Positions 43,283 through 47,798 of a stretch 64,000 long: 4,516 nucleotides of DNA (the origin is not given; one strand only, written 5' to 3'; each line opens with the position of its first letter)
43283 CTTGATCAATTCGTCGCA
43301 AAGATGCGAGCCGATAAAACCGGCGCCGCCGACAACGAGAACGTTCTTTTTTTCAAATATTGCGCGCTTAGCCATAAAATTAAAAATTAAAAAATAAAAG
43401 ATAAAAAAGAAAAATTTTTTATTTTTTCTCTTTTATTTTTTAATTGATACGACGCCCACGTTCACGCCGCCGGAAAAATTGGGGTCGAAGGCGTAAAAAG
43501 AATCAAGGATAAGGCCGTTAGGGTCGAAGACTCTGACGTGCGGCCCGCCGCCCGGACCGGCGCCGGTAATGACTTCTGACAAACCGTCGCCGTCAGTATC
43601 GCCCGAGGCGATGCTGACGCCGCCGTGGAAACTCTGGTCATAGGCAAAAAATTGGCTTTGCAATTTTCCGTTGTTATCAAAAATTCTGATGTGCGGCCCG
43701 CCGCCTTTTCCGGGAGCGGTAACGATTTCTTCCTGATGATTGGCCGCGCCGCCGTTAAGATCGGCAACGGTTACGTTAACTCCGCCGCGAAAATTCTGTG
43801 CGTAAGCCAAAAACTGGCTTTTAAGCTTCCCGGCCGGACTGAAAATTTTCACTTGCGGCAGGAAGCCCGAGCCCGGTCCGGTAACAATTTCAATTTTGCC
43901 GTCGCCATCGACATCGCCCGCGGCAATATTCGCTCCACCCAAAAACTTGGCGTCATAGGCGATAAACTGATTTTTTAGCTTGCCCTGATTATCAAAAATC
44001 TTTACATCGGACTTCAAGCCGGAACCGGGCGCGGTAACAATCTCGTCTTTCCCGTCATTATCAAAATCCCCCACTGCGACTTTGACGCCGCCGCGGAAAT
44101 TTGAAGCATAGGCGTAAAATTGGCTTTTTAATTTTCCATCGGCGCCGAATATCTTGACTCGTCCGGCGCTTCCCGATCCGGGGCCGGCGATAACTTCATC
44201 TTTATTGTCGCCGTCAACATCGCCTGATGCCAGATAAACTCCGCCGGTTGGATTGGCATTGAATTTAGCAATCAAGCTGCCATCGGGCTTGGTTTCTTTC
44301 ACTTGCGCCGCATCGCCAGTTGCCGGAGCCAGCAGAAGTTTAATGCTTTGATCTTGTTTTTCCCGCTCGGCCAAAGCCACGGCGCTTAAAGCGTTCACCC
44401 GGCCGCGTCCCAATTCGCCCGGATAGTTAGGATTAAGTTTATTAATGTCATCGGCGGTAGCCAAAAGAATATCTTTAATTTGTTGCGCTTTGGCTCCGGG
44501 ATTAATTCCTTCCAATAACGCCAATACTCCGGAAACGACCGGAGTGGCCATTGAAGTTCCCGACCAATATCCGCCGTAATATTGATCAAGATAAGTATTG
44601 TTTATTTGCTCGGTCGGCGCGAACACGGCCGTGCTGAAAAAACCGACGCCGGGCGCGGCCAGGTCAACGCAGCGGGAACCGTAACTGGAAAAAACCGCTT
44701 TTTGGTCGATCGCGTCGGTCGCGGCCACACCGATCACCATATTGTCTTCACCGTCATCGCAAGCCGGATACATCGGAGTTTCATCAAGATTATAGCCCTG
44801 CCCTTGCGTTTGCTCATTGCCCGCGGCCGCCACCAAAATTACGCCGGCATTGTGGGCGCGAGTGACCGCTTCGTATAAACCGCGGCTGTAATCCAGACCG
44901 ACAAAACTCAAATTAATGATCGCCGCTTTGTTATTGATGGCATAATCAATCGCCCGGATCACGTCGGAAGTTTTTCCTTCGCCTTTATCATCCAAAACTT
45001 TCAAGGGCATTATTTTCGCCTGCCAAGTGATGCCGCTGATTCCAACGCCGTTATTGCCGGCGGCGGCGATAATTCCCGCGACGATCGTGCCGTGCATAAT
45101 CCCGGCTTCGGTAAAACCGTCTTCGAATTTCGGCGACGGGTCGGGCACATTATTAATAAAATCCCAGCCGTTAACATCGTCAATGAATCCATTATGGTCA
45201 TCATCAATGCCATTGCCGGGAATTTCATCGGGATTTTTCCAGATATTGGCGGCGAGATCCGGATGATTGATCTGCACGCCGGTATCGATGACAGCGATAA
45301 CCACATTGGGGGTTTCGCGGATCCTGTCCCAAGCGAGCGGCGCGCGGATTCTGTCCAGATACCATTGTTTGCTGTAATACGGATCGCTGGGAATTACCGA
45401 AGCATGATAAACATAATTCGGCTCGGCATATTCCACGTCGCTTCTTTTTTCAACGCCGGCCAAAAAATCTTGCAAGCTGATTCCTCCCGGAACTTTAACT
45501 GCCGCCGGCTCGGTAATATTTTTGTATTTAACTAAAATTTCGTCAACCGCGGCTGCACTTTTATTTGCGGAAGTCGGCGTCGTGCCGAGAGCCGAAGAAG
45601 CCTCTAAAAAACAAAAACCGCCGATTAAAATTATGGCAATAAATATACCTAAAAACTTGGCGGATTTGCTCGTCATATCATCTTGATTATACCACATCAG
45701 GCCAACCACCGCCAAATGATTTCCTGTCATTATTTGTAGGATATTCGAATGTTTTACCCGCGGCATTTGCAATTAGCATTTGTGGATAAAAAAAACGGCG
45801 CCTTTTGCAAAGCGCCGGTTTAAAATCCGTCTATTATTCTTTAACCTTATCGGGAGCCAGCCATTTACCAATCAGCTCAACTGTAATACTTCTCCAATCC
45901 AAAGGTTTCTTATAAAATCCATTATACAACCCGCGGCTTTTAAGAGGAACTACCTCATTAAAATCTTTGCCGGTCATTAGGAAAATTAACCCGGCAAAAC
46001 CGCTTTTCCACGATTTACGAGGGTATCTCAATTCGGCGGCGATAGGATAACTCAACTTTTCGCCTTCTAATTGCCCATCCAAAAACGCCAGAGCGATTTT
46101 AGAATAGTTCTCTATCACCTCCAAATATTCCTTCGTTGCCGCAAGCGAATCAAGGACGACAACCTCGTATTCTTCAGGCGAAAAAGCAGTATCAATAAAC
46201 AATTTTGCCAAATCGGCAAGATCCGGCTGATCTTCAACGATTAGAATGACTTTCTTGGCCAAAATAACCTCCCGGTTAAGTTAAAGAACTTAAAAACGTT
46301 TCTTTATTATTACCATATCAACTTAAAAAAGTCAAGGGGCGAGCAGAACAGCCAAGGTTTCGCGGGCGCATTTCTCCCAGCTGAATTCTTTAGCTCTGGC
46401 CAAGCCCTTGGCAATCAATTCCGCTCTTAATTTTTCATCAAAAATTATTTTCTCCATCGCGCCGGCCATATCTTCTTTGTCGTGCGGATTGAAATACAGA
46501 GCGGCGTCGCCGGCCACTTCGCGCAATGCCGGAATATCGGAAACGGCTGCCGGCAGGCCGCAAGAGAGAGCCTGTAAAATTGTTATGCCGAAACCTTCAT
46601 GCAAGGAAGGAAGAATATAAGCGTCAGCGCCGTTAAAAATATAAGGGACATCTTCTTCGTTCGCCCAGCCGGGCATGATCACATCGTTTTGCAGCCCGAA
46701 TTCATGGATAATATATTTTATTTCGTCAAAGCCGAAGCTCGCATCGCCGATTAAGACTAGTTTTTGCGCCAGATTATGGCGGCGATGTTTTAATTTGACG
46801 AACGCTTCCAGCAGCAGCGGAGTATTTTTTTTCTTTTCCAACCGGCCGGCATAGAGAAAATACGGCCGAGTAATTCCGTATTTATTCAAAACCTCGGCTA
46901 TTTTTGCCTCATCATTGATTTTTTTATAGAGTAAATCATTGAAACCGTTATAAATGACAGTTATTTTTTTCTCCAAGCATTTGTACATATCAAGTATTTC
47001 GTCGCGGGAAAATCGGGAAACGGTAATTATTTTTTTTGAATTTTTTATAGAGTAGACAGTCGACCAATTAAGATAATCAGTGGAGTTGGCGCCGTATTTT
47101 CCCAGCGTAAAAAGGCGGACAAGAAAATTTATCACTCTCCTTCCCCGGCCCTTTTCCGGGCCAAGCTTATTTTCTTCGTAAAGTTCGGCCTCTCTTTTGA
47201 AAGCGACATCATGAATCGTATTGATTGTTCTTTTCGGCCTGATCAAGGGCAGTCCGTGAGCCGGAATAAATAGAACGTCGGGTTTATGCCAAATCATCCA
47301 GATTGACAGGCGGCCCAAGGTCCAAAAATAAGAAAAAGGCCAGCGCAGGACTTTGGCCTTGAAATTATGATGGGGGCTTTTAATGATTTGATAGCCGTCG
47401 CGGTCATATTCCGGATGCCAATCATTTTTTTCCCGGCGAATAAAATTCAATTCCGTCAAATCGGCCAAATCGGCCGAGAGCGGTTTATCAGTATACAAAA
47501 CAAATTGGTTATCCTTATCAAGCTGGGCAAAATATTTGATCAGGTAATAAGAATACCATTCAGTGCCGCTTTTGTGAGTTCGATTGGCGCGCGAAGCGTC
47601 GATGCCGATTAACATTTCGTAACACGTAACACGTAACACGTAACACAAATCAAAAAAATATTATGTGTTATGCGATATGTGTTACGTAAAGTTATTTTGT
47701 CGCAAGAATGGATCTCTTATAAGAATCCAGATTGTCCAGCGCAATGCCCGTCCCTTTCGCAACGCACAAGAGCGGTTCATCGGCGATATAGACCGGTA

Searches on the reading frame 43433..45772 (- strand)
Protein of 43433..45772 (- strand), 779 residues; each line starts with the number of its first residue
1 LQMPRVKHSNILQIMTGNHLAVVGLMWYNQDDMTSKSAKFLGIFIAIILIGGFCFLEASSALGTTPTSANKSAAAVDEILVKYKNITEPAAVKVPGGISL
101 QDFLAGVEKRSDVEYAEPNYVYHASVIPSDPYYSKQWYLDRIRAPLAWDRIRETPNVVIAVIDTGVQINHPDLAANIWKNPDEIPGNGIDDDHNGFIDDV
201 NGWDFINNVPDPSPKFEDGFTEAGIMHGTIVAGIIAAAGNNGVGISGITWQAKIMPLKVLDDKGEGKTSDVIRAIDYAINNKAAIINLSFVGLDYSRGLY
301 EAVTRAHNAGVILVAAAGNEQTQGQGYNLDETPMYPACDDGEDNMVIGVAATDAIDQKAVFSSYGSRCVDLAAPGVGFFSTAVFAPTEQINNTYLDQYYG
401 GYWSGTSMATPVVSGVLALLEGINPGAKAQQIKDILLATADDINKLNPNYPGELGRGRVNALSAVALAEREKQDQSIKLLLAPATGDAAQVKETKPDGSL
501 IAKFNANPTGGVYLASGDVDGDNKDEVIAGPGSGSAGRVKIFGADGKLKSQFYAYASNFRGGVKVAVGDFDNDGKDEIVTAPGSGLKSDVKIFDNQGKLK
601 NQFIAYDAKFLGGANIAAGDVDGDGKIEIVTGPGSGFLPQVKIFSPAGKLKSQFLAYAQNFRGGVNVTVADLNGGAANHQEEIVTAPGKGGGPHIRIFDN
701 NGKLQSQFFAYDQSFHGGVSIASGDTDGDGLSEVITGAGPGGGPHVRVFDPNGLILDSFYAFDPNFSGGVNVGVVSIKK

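Call 10: search_protein_families(library=pfam, proteins=[window:43433-45772:-], max_evalue=0.001)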
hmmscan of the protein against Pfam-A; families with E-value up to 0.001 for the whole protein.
window:43433-45772:- (779 aa): 3 families
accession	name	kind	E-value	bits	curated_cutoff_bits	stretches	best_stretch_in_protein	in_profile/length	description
PF00082.27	Peptidase_S8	-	6.6e-54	183.6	21.8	1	156-445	3-278/288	Subtilase family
PF13517.12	FG-GAP_3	-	1.3e-15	58.1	26.9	2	569-630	1-60/61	FG-GAP-like repeat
PF01839.29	FG-GAP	-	1.8e-11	44.1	22.1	1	562-585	2-26/37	FG-GAP repeat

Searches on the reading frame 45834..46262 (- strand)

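Call 11: search_protein_families(library=pfam, proteins=[window:45834-46262:-], max_evalue=0.001)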
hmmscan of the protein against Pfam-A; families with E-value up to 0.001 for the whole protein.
window:45834-46262:- (142 aa): 0 families

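Call 68: search_protein_families(library=ncbifam, proteins=[window:45834-46262:-], max_evalue=0.01)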
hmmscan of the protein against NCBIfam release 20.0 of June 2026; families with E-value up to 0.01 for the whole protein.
window:45834-46262:- (142 aa): 2 families
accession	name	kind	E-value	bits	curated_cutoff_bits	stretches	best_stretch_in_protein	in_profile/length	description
NF010076.0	PRK13557.1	subfamily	0.00098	17.6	631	1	3-76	415-481/540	histidine kinase famiy protein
NF000401.1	vanR-A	exception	0.0074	15.7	500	1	5-68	4-59/231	vancomycin resistance response regulator transcription factor VanR-A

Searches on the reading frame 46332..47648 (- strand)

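Call 11: search_protein_families(library=pfam, proteins=[window:46332-47648:-], max_evalue=0.001)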
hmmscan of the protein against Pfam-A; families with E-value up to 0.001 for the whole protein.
window:46332-47648:- (438 aa): 5 families
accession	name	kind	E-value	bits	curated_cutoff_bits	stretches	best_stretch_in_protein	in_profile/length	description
PF00534.26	Glycos_transf_1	-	3.8e-34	118.1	26.4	1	260-415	14-169/172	Glycosyl transferases group 1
PF13692.12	Glyco_trans_1_4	-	2.7e-26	93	27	1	261-402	1-140/142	Glycosyl transferases group 1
PF13439.12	Glyco_transf_4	-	3.7e-09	37.3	28.5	1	28-237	3-167/170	Glycosyltransferase Family 4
PF20706.3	GT4-conflict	-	1e-07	31.7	26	1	261-371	197-312/385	Family 4 Glycosyltransferase in conflict systems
PF13524.12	Glyco_trans_1_2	-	0.00041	20.8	25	1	324-432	30-143/144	Glycosyl transferase-like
